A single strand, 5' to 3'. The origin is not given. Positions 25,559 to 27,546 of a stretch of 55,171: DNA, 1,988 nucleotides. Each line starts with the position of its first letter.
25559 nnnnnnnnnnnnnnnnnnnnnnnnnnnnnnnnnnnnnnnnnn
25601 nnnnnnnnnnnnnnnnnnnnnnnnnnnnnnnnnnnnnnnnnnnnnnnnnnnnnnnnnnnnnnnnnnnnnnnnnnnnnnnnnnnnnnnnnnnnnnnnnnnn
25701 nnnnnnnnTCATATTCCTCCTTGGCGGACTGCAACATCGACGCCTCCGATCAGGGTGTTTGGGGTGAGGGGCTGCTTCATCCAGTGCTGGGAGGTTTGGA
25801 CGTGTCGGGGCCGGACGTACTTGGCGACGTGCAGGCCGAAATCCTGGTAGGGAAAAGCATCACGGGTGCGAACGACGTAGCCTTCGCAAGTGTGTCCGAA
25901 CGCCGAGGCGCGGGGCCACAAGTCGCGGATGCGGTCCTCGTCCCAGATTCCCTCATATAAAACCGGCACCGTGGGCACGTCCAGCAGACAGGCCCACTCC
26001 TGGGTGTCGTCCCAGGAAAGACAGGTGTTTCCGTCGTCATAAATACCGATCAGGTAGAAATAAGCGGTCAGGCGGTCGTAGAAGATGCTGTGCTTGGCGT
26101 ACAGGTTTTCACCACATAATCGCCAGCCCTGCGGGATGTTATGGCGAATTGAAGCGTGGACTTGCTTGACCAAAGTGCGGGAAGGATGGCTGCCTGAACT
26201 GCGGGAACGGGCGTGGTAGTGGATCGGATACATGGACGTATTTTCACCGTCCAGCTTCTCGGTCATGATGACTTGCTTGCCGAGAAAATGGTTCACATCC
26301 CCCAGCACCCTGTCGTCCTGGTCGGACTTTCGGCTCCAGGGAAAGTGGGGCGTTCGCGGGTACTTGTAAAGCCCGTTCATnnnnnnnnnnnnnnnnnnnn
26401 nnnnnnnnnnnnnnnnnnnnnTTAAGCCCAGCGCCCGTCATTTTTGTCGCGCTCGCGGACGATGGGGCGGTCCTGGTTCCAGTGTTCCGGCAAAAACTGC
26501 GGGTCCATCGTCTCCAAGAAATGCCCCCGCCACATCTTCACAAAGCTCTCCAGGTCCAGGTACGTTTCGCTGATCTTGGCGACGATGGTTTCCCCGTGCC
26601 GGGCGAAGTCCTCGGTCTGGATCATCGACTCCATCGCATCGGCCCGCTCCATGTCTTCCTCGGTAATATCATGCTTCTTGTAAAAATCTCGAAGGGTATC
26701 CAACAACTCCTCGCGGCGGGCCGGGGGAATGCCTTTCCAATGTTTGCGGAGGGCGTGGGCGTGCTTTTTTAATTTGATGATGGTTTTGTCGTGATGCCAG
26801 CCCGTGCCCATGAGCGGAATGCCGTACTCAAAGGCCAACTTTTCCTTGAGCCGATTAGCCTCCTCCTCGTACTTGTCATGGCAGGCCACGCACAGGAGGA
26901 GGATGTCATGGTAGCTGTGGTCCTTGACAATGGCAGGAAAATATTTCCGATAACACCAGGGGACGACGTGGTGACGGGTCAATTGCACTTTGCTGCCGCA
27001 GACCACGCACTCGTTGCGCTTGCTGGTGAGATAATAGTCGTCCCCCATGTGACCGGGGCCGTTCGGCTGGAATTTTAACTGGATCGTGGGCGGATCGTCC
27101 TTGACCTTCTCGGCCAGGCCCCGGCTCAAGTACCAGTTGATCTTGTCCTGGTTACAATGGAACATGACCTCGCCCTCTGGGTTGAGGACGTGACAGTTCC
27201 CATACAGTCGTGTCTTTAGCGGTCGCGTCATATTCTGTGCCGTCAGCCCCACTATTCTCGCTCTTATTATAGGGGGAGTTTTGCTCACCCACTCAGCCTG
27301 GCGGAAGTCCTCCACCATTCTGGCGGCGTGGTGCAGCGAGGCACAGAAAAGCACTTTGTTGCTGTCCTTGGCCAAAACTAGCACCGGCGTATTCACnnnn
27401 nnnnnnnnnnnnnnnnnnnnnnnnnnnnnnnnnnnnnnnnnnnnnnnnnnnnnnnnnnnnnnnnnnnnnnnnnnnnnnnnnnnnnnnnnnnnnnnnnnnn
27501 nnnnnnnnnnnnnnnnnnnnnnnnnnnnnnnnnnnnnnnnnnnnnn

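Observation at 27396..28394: SpoT/Mesh1-type HD (p)ppGpp hydrolase with a Cys-rich N-terminal extension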

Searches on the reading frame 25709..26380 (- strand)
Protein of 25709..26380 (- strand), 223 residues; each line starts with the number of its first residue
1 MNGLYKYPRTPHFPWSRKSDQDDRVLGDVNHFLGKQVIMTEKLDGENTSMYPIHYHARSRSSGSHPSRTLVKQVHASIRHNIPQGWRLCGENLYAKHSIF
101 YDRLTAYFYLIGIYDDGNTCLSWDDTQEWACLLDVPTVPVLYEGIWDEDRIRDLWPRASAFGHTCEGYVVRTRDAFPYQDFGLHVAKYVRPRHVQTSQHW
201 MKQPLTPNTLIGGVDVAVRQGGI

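Call 3: search_protein_families(library=pfam, proteins=[window:25709-26380:-], max_evalue=0.01)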
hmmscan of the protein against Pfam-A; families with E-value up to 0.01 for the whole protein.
window:25709-26380:- (223 aa): 1 family
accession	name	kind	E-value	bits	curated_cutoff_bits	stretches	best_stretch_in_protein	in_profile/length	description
PF09414.15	RNA_ligase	-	1.3e-30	107.2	27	1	36-189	2-171/171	RNA ligase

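Call 4: search_protein_families(library=phrogs, proteins=[window:25709-26380:-], max_evalue=0.01)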
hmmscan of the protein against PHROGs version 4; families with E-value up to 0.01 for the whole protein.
window:25709-26380:- (223 aa): 3 families
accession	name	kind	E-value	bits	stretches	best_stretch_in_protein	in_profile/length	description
phrog_34045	-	unknown function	4.8e-68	230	1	5-211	7-210/219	-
phrog_24030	-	DNA, RNA and nucleotide metabolism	2.6e-66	225.3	1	5-210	134-340/342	RNA ligase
phrog_548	-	DNA, RNA and nucleotide metabolism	0.0007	19.9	0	24-197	20-237/341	RNA ligase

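Call 82: search_protein_families(library=padloc, proteins=[window:25709-26380:-], max_evalue=0.001)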
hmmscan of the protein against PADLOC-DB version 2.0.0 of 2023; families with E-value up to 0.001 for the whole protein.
window:25709-26380:- (223 aa): 0 families

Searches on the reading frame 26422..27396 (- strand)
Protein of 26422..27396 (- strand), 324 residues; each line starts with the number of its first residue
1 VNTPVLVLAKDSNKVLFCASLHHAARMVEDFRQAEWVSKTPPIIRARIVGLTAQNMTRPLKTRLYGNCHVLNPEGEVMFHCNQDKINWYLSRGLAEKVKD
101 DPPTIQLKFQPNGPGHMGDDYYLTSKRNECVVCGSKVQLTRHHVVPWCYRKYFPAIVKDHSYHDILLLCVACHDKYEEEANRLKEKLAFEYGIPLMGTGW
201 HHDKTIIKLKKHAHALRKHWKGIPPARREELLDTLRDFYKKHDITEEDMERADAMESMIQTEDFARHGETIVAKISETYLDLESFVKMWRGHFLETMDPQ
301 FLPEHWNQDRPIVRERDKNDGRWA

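Call 3: search_protein_families(library=pfam, proteins=[window:26422-27396:-], max_evalue=0.01)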
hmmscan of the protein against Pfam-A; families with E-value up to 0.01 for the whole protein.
window:26422-27396:- (324 aa): 2 families
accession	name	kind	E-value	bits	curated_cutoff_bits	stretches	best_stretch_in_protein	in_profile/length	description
PF01844.29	HNH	-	0.00033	21.2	21.4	1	130-177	1-45/47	HNH endonuclease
PF08463.15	EcoEI_R_C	-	0.0044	17.6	24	0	204-255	9-58/163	EcoEI R protein C-terminal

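Call 4: search_protein_families(library=phrogs, proteins=[window:26422-27396:-], max_evalue=0.01)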
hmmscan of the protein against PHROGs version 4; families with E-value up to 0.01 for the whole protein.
window:26422-27396:- (324 aa): 4 families
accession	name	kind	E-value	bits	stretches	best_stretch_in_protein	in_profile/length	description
phrog_8446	-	DNA, RNA and nucleotide metabolism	0.00051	20.8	1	126-184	139-203/211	HNH endonuclease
phrog_8048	-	DNA, RNA and nucleotide metabolism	0.0012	19.1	1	127-185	176-233/273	HNH endonuclease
phrog_740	-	DNA, RNA and nucleotide metabolism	0.0047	16.9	1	127-192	38-95/332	HNH endonuclease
phrog_1271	-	DNA, RNA and nucleotide metabolism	0.0057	17.1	0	127-189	266-326/361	HNH endonuclease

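Call 6: search_protein_families(library=ncbifam, proteins=[window:26422-27396:-], max_evalue=0.1)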
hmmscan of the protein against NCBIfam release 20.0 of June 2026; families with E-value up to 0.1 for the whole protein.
window:26422-27396:- (324 aa): 1 family
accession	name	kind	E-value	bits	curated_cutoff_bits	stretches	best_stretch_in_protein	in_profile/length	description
NF040563.1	guided_IscB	equivalog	1.9e-05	24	175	0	121-180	186-239/314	RNA-guided endonuclease IscB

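Call 82: search_protein_families(library=padloc, proteins=[window:26422-27396:-], max_evalue=0.001)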
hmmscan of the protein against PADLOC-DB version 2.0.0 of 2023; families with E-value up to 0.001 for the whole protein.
window:26422-27396:- (324 aa): 0 families
